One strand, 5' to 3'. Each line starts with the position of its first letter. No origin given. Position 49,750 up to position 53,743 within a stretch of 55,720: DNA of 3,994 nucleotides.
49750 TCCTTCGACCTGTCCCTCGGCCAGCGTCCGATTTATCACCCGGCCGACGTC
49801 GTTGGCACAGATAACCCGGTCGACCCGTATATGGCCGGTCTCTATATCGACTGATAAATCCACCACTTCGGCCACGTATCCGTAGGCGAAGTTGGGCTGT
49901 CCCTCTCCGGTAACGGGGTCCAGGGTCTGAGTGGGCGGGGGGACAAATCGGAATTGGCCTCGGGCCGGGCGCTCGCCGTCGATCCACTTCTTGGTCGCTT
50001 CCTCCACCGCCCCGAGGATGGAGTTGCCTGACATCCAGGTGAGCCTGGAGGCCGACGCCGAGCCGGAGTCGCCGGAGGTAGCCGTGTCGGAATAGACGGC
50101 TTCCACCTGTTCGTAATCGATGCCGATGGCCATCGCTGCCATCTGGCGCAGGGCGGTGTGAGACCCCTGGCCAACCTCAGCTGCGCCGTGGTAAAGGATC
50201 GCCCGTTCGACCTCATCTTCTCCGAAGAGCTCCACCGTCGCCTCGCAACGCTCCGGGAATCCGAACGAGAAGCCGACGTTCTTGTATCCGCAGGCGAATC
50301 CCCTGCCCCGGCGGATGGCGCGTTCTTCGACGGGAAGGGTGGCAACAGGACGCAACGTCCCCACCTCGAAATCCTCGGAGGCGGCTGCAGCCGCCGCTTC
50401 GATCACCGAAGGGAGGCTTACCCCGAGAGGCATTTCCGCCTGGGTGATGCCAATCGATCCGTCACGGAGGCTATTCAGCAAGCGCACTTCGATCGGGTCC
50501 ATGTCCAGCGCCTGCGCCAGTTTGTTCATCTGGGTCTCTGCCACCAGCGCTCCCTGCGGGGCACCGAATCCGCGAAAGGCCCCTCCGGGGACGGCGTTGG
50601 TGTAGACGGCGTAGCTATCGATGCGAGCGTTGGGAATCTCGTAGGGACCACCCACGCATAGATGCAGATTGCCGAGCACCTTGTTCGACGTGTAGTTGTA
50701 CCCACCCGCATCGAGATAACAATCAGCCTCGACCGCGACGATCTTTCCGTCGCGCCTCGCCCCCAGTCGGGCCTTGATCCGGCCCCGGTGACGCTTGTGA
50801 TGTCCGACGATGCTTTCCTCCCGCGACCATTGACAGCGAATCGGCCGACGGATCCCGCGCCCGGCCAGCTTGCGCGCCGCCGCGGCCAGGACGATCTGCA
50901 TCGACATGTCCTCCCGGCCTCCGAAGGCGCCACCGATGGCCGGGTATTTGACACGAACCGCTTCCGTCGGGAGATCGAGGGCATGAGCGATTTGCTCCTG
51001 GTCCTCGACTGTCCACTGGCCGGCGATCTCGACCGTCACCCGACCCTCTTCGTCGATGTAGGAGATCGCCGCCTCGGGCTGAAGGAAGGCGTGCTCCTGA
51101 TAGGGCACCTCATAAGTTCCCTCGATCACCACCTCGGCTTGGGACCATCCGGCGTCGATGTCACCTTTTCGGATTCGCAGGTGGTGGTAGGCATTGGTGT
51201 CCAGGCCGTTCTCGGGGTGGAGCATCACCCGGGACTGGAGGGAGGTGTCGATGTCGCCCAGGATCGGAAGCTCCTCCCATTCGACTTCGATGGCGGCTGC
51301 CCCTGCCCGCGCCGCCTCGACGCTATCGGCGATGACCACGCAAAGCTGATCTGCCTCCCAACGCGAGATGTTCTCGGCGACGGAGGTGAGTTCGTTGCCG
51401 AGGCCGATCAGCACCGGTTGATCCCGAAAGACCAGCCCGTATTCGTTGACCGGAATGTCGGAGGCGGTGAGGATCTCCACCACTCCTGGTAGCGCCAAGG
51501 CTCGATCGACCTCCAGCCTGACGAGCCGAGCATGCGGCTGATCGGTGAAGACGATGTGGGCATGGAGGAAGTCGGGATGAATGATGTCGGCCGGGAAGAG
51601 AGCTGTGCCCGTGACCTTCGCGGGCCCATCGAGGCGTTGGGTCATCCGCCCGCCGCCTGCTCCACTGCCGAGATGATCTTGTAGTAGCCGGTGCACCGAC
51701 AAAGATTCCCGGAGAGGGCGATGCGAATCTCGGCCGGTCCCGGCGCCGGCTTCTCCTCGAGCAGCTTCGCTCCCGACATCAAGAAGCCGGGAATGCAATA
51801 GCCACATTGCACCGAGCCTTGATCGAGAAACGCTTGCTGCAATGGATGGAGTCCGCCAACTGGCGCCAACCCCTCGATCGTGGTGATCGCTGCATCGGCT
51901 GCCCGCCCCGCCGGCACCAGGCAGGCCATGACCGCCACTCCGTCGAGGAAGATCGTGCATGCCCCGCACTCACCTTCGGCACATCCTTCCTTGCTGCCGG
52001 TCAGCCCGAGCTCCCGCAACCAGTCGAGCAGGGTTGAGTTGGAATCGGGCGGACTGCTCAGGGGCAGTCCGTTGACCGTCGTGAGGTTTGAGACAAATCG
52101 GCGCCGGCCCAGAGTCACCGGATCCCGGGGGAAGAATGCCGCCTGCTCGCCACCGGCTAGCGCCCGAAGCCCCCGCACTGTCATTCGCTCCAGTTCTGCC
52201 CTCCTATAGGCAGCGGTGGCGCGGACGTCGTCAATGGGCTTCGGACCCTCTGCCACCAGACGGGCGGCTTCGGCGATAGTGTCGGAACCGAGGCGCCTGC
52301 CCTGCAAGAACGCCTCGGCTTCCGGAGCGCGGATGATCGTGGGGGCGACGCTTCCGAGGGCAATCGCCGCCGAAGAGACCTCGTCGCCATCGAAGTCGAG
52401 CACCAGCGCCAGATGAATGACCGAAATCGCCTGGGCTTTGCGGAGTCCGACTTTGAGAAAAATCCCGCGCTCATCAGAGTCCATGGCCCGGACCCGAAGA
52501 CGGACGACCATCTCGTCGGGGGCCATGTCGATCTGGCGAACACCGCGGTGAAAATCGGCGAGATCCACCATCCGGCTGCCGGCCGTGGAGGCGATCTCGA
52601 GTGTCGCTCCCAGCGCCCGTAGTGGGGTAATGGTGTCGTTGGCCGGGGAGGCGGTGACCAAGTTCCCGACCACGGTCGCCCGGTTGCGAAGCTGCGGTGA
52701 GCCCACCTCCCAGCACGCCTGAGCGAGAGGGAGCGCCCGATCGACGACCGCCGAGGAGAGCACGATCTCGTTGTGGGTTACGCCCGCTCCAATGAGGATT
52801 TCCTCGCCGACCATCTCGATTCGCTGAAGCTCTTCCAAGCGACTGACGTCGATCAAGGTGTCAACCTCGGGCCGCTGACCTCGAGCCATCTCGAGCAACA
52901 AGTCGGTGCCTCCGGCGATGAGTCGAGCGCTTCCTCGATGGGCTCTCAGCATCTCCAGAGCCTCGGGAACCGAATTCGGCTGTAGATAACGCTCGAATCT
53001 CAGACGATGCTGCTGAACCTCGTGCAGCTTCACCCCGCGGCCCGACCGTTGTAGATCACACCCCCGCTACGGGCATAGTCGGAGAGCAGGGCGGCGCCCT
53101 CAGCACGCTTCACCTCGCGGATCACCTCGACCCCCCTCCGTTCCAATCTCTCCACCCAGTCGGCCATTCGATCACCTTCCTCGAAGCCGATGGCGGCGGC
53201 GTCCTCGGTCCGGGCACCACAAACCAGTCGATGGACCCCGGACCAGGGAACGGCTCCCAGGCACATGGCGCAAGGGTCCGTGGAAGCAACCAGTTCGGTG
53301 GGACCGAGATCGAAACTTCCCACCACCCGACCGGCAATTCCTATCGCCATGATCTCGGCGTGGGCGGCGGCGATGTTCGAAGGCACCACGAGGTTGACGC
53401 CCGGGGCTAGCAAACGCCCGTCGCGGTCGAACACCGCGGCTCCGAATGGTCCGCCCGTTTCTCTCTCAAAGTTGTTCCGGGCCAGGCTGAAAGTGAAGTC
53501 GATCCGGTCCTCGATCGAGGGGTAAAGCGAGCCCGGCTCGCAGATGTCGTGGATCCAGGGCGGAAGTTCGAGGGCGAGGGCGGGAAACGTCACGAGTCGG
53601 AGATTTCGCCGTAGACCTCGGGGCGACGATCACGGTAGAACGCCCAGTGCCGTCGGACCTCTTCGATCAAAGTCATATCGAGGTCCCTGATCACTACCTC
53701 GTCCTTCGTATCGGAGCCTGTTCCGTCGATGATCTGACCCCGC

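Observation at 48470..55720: Purine-to-ureide catabolic operon with a non-standard downstream half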

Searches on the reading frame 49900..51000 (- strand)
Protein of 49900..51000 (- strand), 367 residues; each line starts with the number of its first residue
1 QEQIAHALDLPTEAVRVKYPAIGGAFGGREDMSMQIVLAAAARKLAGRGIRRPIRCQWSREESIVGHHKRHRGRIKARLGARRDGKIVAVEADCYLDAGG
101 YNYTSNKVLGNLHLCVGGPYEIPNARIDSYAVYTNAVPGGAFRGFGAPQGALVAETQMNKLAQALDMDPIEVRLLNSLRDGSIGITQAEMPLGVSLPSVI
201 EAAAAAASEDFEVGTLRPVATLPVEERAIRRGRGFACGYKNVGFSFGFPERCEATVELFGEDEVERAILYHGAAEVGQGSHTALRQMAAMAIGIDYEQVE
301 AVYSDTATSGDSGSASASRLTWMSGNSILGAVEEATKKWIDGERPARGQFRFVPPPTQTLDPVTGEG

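Call 109: search_solved_structures(query=window:49900-51000:-, max_evalue=1e-15, show_alignments=5)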
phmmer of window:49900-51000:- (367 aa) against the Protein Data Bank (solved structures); distinct sequences matched with E-value up to 1e-15: 35.
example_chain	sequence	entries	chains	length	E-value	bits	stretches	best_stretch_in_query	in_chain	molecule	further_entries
3hrd_A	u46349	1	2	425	6.4e-35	124.2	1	3-207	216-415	Nicotinate dehydrogenase large molybdopterin subunit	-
1jro_B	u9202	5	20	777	1.3e-33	119.9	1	1-178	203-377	xanthine dehydrogenase, chain B | XANTHINE DEHYDROGENASE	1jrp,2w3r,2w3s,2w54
2w55_B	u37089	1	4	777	3.4e-33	118.6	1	1-178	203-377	XANTHINE DEHYDROGENASE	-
1rm6_A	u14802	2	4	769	4e-31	111.7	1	4-335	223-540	4-hydroxybenzoyl-CoA reductase alpha subunit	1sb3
1wyg_A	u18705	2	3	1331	5.8e-30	107.9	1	4-336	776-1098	Xanthine dehydrogenase/oxidase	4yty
2ckj_A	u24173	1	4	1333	1.3e-29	106.8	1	4-337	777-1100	XANTHINE OXIDOREDUCTASE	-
4yrw_A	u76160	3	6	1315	5.2e-29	104.8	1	4-336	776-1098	Xanthine dehydrogenase/oxidase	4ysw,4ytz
2e3t_A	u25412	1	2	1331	5.3e-29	104.8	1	4-336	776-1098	Xanthine dehydrogenase/oxidase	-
3an1_A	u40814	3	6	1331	5.3e-29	104.8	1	4-336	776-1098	Xanthine dehydrogenase/oxidase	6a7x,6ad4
6adj_A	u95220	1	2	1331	5.3e-29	104.8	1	4-336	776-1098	Xanthine dehydrogenase/oxidase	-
6ac4_A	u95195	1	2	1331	5.3e-29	104.8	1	4-336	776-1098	Xanthine dehydrogenase/oxidase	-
6abu_A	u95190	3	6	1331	5.3e-29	104.8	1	4-336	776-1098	Xanthine dehydrogenase/oxidase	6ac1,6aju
1sij_A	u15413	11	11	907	6e-29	104.6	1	11-350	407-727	Aldehyde oxidoreductase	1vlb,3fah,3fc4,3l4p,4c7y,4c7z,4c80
2e1q_A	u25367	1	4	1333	1e-28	103.8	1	4-337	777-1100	Xanthine dehydrogenase/oxidase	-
3sr6_C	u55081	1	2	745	4.4e-28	101.7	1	4-336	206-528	Xanthine dehydrogenase/oxidase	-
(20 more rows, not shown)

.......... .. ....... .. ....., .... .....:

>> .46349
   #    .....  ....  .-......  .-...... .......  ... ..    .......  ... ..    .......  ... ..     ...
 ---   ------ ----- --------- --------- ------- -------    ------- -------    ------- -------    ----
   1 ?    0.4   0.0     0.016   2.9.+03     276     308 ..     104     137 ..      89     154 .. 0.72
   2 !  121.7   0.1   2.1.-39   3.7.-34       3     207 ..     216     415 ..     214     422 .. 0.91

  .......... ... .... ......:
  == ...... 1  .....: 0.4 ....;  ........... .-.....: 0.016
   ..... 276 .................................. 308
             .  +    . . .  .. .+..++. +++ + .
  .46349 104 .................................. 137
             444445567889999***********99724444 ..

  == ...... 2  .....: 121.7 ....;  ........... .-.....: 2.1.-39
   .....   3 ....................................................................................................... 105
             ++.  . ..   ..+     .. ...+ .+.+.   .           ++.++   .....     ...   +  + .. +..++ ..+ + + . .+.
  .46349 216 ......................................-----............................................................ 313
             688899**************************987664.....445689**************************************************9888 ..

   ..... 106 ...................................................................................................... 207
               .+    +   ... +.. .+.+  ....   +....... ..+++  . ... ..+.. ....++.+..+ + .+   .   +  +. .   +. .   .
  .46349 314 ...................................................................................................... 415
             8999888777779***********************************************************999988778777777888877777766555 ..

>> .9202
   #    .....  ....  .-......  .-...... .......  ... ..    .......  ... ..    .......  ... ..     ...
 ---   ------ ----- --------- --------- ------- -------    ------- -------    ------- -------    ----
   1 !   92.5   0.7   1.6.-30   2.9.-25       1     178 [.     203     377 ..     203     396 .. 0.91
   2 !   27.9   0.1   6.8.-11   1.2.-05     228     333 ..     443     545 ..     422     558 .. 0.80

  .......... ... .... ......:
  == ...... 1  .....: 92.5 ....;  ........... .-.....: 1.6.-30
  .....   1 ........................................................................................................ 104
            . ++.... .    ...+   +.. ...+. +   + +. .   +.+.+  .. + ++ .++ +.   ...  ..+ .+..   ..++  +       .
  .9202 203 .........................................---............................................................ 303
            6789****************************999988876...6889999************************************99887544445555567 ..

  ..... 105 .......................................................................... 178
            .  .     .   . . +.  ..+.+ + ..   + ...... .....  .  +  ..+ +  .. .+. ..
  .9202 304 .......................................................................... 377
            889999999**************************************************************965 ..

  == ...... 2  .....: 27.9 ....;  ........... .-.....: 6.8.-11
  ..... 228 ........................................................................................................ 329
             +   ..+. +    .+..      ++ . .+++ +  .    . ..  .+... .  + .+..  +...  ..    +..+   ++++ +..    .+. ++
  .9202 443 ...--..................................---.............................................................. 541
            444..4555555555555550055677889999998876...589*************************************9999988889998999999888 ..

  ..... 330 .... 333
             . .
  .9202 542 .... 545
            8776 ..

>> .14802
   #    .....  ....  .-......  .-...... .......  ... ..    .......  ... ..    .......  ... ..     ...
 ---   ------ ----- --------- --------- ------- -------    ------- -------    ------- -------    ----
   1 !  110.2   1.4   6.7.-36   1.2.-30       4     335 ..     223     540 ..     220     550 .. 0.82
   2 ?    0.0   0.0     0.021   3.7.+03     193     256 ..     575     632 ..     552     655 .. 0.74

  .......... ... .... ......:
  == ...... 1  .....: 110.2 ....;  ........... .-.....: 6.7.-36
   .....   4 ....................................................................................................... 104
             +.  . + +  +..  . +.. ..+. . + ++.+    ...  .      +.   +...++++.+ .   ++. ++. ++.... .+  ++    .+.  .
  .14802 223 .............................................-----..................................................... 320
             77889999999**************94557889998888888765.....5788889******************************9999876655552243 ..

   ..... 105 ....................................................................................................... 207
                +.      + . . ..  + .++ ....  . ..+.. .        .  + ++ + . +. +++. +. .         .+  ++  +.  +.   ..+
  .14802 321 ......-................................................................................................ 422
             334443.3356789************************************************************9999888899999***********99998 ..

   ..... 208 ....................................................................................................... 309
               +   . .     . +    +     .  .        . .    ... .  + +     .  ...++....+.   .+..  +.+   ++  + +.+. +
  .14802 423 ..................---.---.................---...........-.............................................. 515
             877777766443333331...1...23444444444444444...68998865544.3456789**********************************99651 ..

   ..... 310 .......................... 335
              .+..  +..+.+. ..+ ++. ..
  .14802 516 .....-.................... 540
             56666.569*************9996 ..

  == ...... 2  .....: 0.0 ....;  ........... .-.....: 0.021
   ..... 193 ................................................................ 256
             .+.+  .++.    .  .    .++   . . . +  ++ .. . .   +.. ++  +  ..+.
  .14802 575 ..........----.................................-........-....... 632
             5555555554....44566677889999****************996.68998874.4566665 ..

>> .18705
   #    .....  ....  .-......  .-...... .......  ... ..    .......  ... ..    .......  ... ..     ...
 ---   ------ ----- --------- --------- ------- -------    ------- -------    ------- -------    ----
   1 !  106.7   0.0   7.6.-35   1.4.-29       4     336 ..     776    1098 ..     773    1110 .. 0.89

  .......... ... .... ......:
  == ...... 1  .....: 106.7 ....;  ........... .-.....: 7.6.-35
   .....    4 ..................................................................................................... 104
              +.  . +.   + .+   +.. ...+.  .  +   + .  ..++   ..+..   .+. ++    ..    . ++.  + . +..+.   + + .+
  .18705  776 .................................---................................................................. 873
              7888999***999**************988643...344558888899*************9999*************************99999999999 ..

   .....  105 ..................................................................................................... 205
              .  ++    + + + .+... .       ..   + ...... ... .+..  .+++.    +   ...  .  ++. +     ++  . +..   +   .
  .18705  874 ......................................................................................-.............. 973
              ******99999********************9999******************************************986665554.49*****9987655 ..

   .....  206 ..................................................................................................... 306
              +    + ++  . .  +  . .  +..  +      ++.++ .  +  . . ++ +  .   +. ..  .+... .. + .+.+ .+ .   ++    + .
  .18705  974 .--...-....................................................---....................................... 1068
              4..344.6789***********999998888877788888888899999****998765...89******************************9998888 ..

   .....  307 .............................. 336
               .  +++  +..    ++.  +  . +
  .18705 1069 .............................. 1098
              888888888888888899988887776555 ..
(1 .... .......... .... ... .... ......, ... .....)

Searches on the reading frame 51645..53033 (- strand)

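Call 4: search_protein_families(library=pfam, proteins=[window:51645-53033:-])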
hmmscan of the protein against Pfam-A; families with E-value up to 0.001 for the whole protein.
window:51645-53033:- (463 aa): 5 families
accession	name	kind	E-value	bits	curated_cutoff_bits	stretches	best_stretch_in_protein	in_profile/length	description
PF00941.27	FAD_binding_5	-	1e-44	152.8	27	1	13-181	3-167/170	FAD binding domain in molybdopterin dehydrogenase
PF01799.25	Fer2_2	-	4.3e-29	100.9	30.3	1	385-458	1-75/75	[2Fe-2S] binding domain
PF03450.22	CO_deh_flav_C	-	1.2e-22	80.4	25.5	1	194-290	4-100/102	CO dehydrogenase flavoprotein C-terminal domain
PF00111.32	Fer2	-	1.2e-05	25.5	21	1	320-365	3-49/77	2Fe-2S iron-sulfur cluster binding domain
PF13085.11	Fer2_3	-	0.00035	21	27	1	349-387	50-87/107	2Fe-2S iron-sulfur cluster binding domain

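Call 5: search_protein_families(library=ncbifam, proteins=[window:51645-53033:-])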
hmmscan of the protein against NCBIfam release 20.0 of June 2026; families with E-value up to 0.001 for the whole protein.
window:51645-53033:- (463 aa): 17 families
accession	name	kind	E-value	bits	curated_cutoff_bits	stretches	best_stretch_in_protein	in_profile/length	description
TIGR02963.1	xanthine_xdhA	equivalog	5.9e-90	302.1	467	2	12-284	191-460/468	xanthine dehydrogenase small subunit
NF043083.1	XdhB_XDHase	equivalog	6.1e-53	179.8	310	1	14-291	5-282/289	xanthine dehydrogenase subunit XdhB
NF007427.0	PRK09971.1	equivalog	2.5e-50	171.4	287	1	13-291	4-282/292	xanthine dehydrogenase FAD-binding subunit XdhB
NF041019.1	glyceraldDH_beta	equivalog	6.1e-49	166.7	350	1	16-290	8-278/280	glyceraldehyde dehydrogenase subunit beta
NF043084.2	XdhC_XDHase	equivalog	3.1e-45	153.4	217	1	319-460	6-149/151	xanthine dehydrogenase subunit XdhC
TIGR03193.1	4hydroxCoAred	equivalog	8e-45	152.4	257.8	1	321-461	7-148/148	4-hydroxybenzoyl-CoA reductase subunit gamma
NF041020.1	glyceraldDH_gamma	equivalog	1.3e-43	148.4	290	1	328-461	25-159/164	glyceraldehyde dehydrogenase subunit gamma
TIGR03311.1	Se_dep_XDH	equivalog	1e-41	142.9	830.45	1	330-461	13-144/848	selenium-dependent xanthine dehydrogenase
NF045668.1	pterin_aldehy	equivalog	5.3e-41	140.6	1100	1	319-461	6-152/905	molybdopterin-dependent aldehyde oxidoreductase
NF007387.0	PRK09908.1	equivalog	6.3e-40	136.2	212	1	318-459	11-154/159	xanthine dehydrogenase iron sulfur-binding subunit XdhC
TIGR03198.1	pucE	equivalog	3e-39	133.9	254.3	1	319-461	7-149/151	xanthine dehydrogenase subunit E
NF008514.0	PRK11433.1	equivalog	1.3e-34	119.6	322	1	319-462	56-215/218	aldehyde dehydrogenase iron-sulfur subunit PaoA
TIGR02969.1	mam_aldehyde_ox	subfamily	1.5e-33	115.5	1912.3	2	330-458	18-158/1330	aldehyde oxidase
TIGR03195.1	4hydrxCoA_B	equivalog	4.3e-29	101.6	404.55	2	15-126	6-115/321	4-hydroxybenzoyl-CoA reductase subunit beta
TIGR03199.1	pucC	equivalog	5.1e-23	81.7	306.05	1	19-279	1-256/264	xanthine dehydrogenase subunit C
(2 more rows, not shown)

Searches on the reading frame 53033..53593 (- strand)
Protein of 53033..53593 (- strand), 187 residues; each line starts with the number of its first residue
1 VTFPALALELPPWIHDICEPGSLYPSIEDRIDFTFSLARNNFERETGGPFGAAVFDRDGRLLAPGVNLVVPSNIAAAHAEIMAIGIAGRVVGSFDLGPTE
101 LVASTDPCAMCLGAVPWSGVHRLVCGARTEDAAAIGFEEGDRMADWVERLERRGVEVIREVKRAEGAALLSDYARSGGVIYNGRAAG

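Call 4: search_protein_families(library=pfam, proteins=[window:53033-53593:-])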
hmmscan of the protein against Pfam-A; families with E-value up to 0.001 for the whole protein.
window:53033-53593:- (187 aa): 2 families
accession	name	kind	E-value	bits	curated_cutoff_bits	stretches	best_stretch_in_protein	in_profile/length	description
PF00383.29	dCMP_cyt_deam_1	-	1.5e-13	50.9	25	1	41-126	18-101/102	Cytidine and deoxycytidylate deaminase zinc-binding region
PF14437.12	MafB19-deam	-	6e-08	33.1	27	1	49-136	24-110/142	MafB19-like deaminase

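Call 5: search_protein_families(library=ncbifam, proteins=[window:53033-53593:-])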
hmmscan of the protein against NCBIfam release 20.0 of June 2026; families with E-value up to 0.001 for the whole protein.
window:53033-53593:- (187 aa): 1 family
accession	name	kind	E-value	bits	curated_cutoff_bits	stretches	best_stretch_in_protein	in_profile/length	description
NF008113.2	PRK10860.1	equivalog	5.3e-14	52.4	150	1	45-175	24-149/165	tRNA adenosine(34) deaminase TadA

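Call 52: search_solved_structures(query=window:53033-53593:-, show_alignments=1)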
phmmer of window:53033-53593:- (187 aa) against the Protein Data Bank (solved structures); distinct sequences matched with E-value up to 0.001: 39.
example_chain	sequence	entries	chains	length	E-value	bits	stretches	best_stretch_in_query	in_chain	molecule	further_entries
2g84_A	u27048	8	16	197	6.8e-41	143.4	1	5-185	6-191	Cytidine and deoxycytidylate deaminase zinc-binding region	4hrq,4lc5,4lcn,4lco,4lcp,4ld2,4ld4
7c3s_A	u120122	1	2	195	1.7e-40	142.1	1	5-185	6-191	Cytidine and deoxycytidylate deaminase zinc-binding region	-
7c3t_A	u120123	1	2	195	4.3e-40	140.8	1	5-185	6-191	Cytidine and deoxycytidylate deaminase zinc-binding region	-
4hrw_A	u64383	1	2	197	5.2e-40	140.5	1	5-185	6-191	Cytidine and deoxycytidylate deaminase zinc-binding region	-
7c3u_A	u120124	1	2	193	1.2e-39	139.3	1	5-185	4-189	Cytidine and deoxycytidylate deaminase zinc-binding region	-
1wkq_A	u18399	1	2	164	3.2e-18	69.4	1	36-140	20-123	Guanine deaminase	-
1tiy_A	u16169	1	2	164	3.3e-18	69.4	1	37-140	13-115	Guanine deaminase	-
7dbf_A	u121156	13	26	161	2.2e-16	63.5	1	45-166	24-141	Guanosine deaminase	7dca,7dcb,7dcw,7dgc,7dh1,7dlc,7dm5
7dqn_A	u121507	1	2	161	2.2e-16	63.5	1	45-166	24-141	Guanosine deaminase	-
7dc9_A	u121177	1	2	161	5.7e-16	62.1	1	45-166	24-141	Guanosine deaminase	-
7w1q_A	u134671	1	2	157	5.9e-16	62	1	45-166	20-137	Guanosine deaminase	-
5jfy_A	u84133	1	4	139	6.4e-16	61.9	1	45-139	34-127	Deoxycytidine deaminase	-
3ocq_A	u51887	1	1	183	9e-13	51.6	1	37-175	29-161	Putative Cytosine/adenosine deaminase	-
1z3a_A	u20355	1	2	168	3.1e-11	46.6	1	37-175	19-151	tRNA-specific adenosine deaminase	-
6vpc_E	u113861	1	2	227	2.8e-10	43.5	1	42-184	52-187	t-RNA adenine deaminase A v8e (TadA-8e)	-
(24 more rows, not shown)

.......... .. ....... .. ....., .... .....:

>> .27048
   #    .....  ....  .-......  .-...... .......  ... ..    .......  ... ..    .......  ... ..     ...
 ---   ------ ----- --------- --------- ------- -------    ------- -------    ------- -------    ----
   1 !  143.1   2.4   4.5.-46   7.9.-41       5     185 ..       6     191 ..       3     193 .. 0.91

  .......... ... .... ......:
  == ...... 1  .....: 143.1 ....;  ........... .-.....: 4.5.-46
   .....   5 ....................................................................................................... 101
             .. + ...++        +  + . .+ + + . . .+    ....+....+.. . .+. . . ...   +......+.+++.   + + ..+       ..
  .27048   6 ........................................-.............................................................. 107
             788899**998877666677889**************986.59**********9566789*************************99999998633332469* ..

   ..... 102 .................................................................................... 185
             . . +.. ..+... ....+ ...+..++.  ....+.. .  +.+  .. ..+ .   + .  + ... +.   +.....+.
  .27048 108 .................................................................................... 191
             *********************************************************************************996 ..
